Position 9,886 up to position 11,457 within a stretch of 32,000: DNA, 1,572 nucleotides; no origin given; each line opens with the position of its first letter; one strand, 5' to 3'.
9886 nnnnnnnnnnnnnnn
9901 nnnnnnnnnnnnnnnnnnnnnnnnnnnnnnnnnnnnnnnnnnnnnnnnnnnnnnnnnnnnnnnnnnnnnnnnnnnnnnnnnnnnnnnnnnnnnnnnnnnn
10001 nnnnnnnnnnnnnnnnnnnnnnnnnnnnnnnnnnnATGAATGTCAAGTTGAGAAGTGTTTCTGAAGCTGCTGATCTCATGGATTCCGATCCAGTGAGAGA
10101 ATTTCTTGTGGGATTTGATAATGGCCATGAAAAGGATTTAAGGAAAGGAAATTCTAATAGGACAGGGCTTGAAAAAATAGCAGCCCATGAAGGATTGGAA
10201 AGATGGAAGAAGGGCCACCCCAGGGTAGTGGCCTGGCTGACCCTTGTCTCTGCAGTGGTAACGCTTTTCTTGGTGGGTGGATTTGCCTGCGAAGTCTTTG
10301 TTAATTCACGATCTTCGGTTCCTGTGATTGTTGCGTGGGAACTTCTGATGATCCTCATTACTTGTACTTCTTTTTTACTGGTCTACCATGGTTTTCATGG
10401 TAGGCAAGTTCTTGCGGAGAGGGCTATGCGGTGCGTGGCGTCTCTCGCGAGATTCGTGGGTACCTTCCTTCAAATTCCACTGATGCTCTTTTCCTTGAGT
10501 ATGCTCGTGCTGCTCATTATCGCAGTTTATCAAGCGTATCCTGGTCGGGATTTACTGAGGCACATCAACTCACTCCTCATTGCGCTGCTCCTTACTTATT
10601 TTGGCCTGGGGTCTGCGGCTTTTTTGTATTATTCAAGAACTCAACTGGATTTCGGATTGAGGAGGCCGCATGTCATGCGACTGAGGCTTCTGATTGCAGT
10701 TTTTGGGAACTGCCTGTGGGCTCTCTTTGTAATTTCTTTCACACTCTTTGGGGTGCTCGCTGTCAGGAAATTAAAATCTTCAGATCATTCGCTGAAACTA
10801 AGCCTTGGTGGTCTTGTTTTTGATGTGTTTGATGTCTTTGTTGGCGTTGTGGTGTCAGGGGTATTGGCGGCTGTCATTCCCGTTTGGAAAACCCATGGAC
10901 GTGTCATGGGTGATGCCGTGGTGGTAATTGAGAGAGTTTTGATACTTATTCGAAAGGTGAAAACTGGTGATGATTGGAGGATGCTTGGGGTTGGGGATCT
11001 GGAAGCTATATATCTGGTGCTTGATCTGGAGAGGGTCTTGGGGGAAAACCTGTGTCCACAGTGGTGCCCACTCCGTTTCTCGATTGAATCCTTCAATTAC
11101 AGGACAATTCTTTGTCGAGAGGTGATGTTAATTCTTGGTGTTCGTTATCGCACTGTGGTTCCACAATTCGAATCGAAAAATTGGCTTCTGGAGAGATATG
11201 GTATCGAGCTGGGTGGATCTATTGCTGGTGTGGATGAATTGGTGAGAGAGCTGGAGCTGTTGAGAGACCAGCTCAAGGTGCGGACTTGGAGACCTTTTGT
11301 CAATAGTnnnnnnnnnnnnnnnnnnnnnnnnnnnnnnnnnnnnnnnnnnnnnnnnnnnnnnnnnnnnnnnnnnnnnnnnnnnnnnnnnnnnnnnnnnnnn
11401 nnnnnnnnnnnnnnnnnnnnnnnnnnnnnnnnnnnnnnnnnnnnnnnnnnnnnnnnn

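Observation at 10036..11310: Orphan 6-TM protein with soluble N- and C-terminal domains; no family recognised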

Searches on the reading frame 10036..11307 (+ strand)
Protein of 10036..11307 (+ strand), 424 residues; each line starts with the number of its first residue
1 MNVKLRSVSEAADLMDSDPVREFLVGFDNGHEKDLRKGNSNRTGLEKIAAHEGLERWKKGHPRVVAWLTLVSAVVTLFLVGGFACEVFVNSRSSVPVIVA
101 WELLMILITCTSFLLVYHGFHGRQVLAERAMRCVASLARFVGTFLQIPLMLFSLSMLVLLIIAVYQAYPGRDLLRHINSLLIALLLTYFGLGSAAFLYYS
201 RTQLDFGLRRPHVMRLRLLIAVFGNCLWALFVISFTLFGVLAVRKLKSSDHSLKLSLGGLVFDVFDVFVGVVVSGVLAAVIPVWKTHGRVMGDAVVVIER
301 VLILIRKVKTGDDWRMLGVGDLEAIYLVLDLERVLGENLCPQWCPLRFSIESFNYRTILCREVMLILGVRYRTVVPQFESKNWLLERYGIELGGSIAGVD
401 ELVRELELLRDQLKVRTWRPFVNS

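Call 3: search_protein_families(library=pfam, proteins=[window:10036-11307:+], max_evalue=10)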
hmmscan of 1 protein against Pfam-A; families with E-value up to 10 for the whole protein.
window:10036-11307:+ (424 aa): 1 family
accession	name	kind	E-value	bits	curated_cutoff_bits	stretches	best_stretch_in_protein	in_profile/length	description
PF04713.17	Pox_I5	-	0.074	13.6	25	1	95-150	6-63/75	Poxvirus protein I5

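Call 4: search_protein_families(library=padloc, proteins=[window:10036-11307:+], max_evalue=10)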
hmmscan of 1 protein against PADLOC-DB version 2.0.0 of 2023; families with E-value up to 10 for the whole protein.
window:10036-11307:+ (424 aa): 0 families
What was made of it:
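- On Known anti-phage defence systems (PADLOC-DB 2.0): Zero families at E <= 10 (call 4).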

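Call 5: search_protein_families(library=ncbifam, proteins=[window:10036-11307:+], max_evalue=10)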
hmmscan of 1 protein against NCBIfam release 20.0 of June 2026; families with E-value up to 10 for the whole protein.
window:10036-11307:+ (424 aa): 1 family
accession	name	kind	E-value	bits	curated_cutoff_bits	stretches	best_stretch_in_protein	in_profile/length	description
NF045962.1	MAG2810_fam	equivalog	1.1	8.1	175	1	96-192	45-142/394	MAG2810 family protein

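Call 7: find_homologous_proteins(query=window:10036-11307:+, max_evalue=0.01)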
Query window:10036-11307:+ (424 aa): 3 proteins with E <= 0.01 among 8000 candidates.
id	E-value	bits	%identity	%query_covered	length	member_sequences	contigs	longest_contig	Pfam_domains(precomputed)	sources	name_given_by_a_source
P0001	1.0e-276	935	100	100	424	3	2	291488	-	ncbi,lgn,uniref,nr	ncbi:Hypothetical protein PROPJV5_1493 [Propionibacterium ruminifibrarum]|uniref:Uncharacterized pro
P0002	3.2e-123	430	51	100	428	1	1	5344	-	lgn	-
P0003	4.6e-107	377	47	97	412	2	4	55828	-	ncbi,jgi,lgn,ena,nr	ncbi:MAG: hypothetical protein E7Z97_10345 [Propionibacteriaceae bacterium]|nr:hypothetical protein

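Call 9: search_protein_families(library=phrogs, proteins=[window:10036-11307:+], max_evalue=10)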
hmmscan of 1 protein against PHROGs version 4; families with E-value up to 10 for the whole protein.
window:10036-11307:+ (424 aa): 0 families
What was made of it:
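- Closest known: Lactococcal-type single-gene abortive-infection. Different: No model in PADLOC or PHROGs matches (calls 4, 9).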

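Call 10: search_solved_structures(query=window:10036-11307:+, max_evalue=10)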
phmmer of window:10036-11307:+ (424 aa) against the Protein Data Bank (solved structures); distinct sequences matched with E-value up to 10: 0.

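Call 11: find_encoding_contigs(protein=P0003, flank=10000, max_places=6)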
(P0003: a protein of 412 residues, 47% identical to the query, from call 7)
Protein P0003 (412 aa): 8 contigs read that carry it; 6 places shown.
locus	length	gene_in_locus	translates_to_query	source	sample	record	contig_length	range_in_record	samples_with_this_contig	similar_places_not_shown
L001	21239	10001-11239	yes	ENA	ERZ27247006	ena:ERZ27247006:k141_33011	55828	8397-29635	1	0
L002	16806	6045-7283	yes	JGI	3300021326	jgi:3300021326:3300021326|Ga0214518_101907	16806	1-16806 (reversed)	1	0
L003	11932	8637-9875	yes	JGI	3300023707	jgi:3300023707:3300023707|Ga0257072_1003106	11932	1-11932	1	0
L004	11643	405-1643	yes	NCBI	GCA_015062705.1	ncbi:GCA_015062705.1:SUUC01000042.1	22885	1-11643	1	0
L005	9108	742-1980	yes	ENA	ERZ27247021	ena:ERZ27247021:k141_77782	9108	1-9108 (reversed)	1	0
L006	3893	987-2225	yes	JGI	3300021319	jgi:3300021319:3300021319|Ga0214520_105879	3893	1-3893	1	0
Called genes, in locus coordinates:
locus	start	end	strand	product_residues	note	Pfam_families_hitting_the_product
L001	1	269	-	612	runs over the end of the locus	PF02837:Glyco_hydro_2_N, PF22666:Glyco_hydro_2_N2, PF00703:Glyco_hydro_2, PF02836:Glyco_hydro_2_C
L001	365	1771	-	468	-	PF13347:MFS_2, PF07690:MFS_1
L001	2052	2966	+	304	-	PF00892:EamA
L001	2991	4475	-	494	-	PF00860:Xan_ur_permease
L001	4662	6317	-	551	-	PF02366:PMT, PF13231:PMT_2 (weak), PF16192:PMT_4TMC (faint)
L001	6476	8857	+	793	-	PF14498:Glyco_hyd_65N_2, PF22124:Glyco_hydro_95_cat, PF21307:Glyco_hydro_95_C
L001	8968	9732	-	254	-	PF13613:HTH_Tnp_4, PF01609:DDE_Tnp_1, PF13359:DDE_Tnp_4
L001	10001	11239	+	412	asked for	-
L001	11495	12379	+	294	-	PF00590:TP_methylase, PF23016:RsmI_C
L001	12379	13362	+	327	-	PF01026:TatD_DNase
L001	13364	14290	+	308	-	PF00398:RrnaAD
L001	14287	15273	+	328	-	PF00288:GHMP_kinases_N, PF08544:GHMP_kinases_C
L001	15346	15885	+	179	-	PF12802:MarR_2 (weak), PF01047:MarR (weak)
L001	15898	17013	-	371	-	PF10092:DUF2330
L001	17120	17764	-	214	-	PF00440:TetR_N, PF19344:TetR_C_32 (weak)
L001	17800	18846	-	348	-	PF02729:OTCace_N, PF00185:OTCace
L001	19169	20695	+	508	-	PF01128:IspD, PF00483:NTP_transferase, PF12804:NTP_transf_3, PF25087:GMPPB_C (faint), PF00132:Hexapep (weak), PF14602:Hexapep_2 (weak)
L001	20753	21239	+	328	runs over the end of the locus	PF13793:Pribosyltran_N, PF00156:Pribosyltran, PF14572:Pribosyl_synth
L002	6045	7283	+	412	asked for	-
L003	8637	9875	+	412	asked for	-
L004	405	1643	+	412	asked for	-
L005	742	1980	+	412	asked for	-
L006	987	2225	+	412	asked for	-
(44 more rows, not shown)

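Call 12: find_encoding_contigs(protein=P0002, flank=10000, max_places=6)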
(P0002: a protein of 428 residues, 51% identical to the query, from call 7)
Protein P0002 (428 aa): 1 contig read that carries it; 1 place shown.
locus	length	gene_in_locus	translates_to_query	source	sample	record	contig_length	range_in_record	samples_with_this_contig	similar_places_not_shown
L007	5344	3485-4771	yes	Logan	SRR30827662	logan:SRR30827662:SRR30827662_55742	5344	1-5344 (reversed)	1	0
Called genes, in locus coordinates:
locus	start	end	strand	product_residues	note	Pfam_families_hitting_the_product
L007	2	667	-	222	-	?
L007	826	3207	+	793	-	PF14498:Glyco_hyd_65N_2, PF22124:Glyco_hydro_95_cat, PF21307:Glyco_hydro_95_C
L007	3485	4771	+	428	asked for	-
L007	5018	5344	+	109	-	?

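Call 15: search_protein_representatives(protein=window:10036-11307:+)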
Query: 424 residues. Proteins with E-value up to 0.001 (for the whole library): 3; up to 1e-10: 3; up to 1e-30: 2. The best 3 are listed.
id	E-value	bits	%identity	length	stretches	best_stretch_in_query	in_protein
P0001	3.3e-277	935.4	100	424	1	1-424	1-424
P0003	1.5e-107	376.6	48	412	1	15-424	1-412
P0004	4.2e-30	121.4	100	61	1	364-424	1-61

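Call 31: predict_structure(alignment_id=A1)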
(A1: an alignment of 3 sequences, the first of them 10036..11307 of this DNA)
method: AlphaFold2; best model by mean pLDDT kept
length: 424 residues; sequences in the alignment: 3
mean_pLDDT: 48.7   pTM: 0.33
mean pLDDT of the five models: 48.7, 46.6, 46.1, 43.8, 43.5
residues with pLDDT >= 90: 0; 70-90: 28; 50-70: 159; < 50: 237
segments of 3 or more residues with pLDDT < 50: 1-56, 84-88, 93-99, 115-144, 191-217, 243-285, 337-354, 371-396, 416-424
pLDDT, mean of each block of 10 residues (from residue 1): 35 36 32 38 41 48 51 54 49 45 52 47 41 45 49 57 56 53 55 44 35 46 54 55 44 36 42 42 49 70 75 56 64 55 30 52 63 41 40 50 74 53 31
secondary structure, 60 per line:
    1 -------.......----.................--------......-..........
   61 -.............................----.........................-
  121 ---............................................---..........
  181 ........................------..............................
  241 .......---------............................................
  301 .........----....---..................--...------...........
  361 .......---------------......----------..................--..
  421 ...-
elements in order: H8-14 H19-35 H44-49 H51-60 H62-90 H95-119 H124-167 H171-204 H211-247 H257-309 H314-317 H321-338 H350-367 H383-388 H399-416 H419-423

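Call 33: find_homologous_proteins(query=A1, max_evalue=0.1)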
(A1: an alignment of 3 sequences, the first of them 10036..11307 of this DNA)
Query A1 (3 sequences) (424 aa, profile of the alignment): 3 proteins with E <= 0.1 among 8000 candidates.
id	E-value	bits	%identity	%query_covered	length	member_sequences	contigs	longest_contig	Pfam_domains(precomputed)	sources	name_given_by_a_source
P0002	8.9e-244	827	51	100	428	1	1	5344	-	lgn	-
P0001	2.1e-231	787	100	100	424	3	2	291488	-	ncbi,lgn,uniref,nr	ncbi:Hypothetical protein PROPJV5_1493 [Propionibacterium ruminifibrarum]|uniref:Uncharacterized pro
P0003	3.7e-230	782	47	97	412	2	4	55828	-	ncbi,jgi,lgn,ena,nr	ncbi:MAG: hypothetical protein E7Z97_10345 [Propionibacteriaceae bacterium]|nr:hypothetical protein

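Call 34: search_solved_structures(query=A1, max_evalue=10, show_alignments=2)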
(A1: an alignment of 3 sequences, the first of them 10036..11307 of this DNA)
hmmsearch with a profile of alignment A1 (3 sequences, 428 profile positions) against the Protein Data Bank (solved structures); distinct sequences matched with E-value up to 10: 3.
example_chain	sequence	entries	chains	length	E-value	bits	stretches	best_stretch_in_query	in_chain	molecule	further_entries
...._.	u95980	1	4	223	0.032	16.6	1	71-150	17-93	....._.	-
11kc_A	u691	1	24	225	0.035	16.4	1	71-150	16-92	Designed nanoparticle O43-TM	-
8esq_7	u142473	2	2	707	0.14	14.5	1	18-121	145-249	Noc2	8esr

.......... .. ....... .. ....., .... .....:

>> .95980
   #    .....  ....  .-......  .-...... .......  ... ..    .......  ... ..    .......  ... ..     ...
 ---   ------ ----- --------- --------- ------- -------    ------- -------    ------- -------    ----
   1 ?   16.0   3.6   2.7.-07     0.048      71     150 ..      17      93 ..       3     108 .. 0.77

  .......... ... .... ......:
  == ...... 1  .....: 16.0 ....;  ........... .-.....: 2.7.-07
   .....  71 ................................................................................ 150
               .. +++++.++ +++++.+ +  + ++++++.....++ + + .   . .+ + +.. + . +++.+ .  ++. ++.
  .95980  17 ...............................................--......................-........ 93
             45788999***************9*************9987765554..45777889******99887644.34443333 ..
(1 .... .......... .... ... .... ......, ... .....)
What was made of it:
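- Tried and rejected: PDB by sequence and by profile: only designed TM helices at E about 0.03, which is low-complexity matching (calls 10, 34).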

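Call 35: search_protein_families(library=pfam, alignment_id=A1, max_evalue=10)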
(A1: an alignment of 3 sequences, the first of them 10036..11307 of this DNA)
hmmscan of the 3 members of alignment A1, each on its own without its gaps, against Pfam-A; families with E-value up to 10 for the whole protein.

A. member 1, window:10036-11307:+ (424 aa): 1 family
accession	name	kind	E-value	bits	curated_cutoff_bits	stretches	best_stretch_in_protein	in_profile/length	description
PF04713.17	Pox_I5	-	0.074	13.6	25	1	95-150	6-63/75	Poxvirus protein I5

B. families by the number of members that match (of 3 scanned): 4 families
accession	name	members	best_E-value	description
PF04418.17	DUF543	1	0.06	Domain of unknown function (DUF543)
PF04713.17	Pox_I5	1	0.074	Poxvirus protein I5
PF19529.4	DUF6057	1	0.27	Family of unknown function (DUF6057)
PF20040.4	DUF6442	1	5.7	Family of unknown function (DUF6442)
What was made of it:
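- On CPBP / CAAX-protease (Abi, PF02517): No Pfam hit (calls 3, 35).
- On HPK10-type pherotype receptor kinases (AgrC/ComD-like): No HisKA or HATPase_c was found (calls 3, 35).
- No Pfam or NCBIfam match to any polymerase, flippase or acyltransferase family was found (calls 3, 5, 35).
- Tried and rejected: The top hits were Pox_I5 at E = 0.07 and MAG2810 at E = 1.1, both TM noise (calls 3, 4, 5, 9, 35).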

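Call 37: find_related_loci(query=A1, collection=viral_contigs, flank=5000)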
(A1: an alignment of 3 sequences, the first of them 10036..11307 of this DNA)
Query A1 (424 aa) in viral_contigs; peptide patterns used: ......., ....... (x = any residue, [..] = any of these).
71 stretches matched a pattern, but none encodes a relative of the query by tblastn (E <= 1e-3).
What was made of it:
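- On Known anti-phage defence systems (PADLOC-DB 2.0): There is also no PHROGs match (call 9) and no relative in IMG/VR (call 37).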

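Call 38: list_cluster_members(proteins=[P0001, P0002, P0003])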
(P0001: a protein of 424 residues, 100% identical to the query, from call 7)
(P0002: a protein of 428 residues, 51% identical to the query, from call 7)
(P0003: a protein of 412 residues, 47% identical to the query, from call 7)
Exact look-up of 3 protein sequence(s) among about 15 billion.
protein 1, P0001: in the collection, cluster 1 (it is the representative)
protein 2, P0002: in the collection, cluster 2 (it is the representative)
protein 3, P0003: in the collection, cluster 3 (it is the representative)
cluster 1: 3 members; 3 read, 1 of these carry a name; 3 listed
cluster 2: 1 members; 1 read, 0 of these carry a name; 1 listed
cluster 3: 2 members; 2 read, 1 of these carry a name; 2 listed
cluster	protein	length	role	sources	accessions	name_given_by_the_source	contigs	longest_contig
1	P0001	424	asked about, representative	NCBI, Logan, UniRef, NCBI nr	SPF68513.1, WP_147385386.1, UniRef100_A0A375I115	Hypothetical protein PROPJV5_1493 [Propionibacterium ruminifibrarum] | Uncharacterized protein n=1 Tax=Propionibacterium ruminifibrarum TaxID=1962131 ... | hypothetical protein [Propionibacterium ruminifibrarum]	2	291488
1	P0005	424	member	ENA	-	-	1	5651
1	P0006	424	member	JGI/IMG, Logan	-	-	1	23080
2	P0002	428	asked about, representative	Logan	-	-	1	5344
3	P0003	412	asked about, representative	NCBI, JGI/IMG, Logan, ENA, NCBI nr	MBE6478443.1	MAG: hypothetical protein E7Z97_10345 [Propionibacteriaceae bacterium] | hypothetical protein [Propionibacteriaceae bacterium]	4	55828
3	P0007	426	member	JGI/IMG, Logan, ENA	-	-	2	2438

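Call 62: fold_search(model_id=the predicted structure, library=pdb)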
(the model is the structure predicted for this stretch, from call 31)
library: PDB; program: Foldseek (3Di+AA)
matches with E <= 10: 112; with E <= 0.001: 0
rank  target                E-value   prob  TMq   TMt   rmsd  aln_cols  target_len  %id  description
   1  9llg_R                8.4e-01  0.33  0.21  0.24  22.2       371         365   12  Cryo-EM structure of D1R in complex with de novo designed negative allosteric GEM targeting TM5/6/7 (released 2026-03-04)
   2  9lli_R                1.0e+00  0.20  0.18  0.22  22.6       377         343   12  Cryo-EM structure of D1R in complex with de novo designed GEM targeting TM1/2/4 and GEM targeting TM3/4/5, and negativ (released 2026-03-04)
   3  7v5d_A                1.4e+00  0.08  0.13  0.10  30.9       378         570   13  Cryo-EM structure of the mouse ABCB9 (PG-bound) (released 2022-10-19)
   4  7ae9_B                1.6e+00  0.20  0.13  0.30  10.4       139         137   16  Crystal structure of mono-AMPylated HEPN(R46E) toxin in complex with MNT antitoxin (released 2020-12-30)
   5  9gl2_R                1.7e+00  0.06  0.11  0.15  25.9       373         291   14  Befiradol-bound serotonin 5-HT1A receptor - Gs Protein Complex (released 2025-07-02)
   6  5i7d_A                2.0e+00  0.04  0.11  0.11  49.4       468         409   13  Crystal Structure of srGAP2 F-BARx WT Form-2 (released 2017-08-30)
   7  7p5j_A                2.2e+00  0.03  0.10  0.10  35.6       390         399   14  Cryo-EM structure of human TTYH1 in GDN (released 2021-08-11)
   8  8eki_C                2.3e+00  0.05  0.13  0.08  32.7       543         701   11  CryoEM structure of the Dsl1 complex bound to SNAREs Sec20 and Use1 (released 2023-10-04)
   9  7ae9_D                2.6e+00  0.28  0.16  0.38   9.2       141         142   13  Crystal structure of mono-AMPylated HEPN(R46E) toxin in complex with MNT antitoxin (released 2020-12-30)
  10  6upw_L                2.6e+00  0.20  0.14  0.31  12.5       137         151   16  Metavinculin ABD-F-actin complex (released 2020-09-30)
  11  4eiy                  2.6e+00  0.08  0.17  0.18  23.1       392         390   14  Crystal structure of the chimeric protein of A2aAR-BRIL in complex with ZM241385 at 1.8A resolution (released 2012-07-25)
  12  6o3e_B                2.7e+00  0.09  0.18  0.15  34.5       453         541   13  mouse aE-catenin 82-883 (released 2019-11-13)
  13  8cu6                  2.8e+00  0.08  0.17  0.18  21.6       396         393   15  Crystal structure of A2AAR-StaR2-S277-bRIL in complex with a novel A2a antagonist, LJ-4517 (released 2022-08-31)
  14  7ae8_A                3.1e+00  0.25  0.16  0.36   9.2       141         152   12  Crystal structure of HEPN(R102A) toxin (released 2020-12-30)
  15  4igg_B                3.1e+00  0.08  0.17  0.11  23.4       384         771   11  Full-length human alpha-catenin crystal structure (released 2012-12-26)
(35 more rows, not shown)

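Call 75: search_protein_families(library=pfam, proteins=[L001:8968-9732:-], max_evalue=0.001)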
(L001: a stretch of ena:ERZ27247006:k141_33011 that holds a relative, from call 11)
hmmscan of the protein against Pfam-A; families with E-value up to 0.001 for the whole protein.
L001:8968-9732:- (254 aa): 3 families
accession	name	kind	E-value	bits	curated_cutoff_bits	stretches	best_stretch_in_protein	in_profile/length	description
PF13359.12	DDE_Tnp_4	-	2e-27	96.2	24.8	1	102-246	1-156/158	DDE superfamily endonuclease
PF01609.27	DDE_Tnp_1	-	1.6e-14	54.6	23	1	97-246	4-198/200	Transposase DDE domain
PF13613.12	HTH_Tnp_4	-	5.1e-08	32.8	27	1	35-84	2-51/53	Helix-turn-helix of DDE superfamily endonuclease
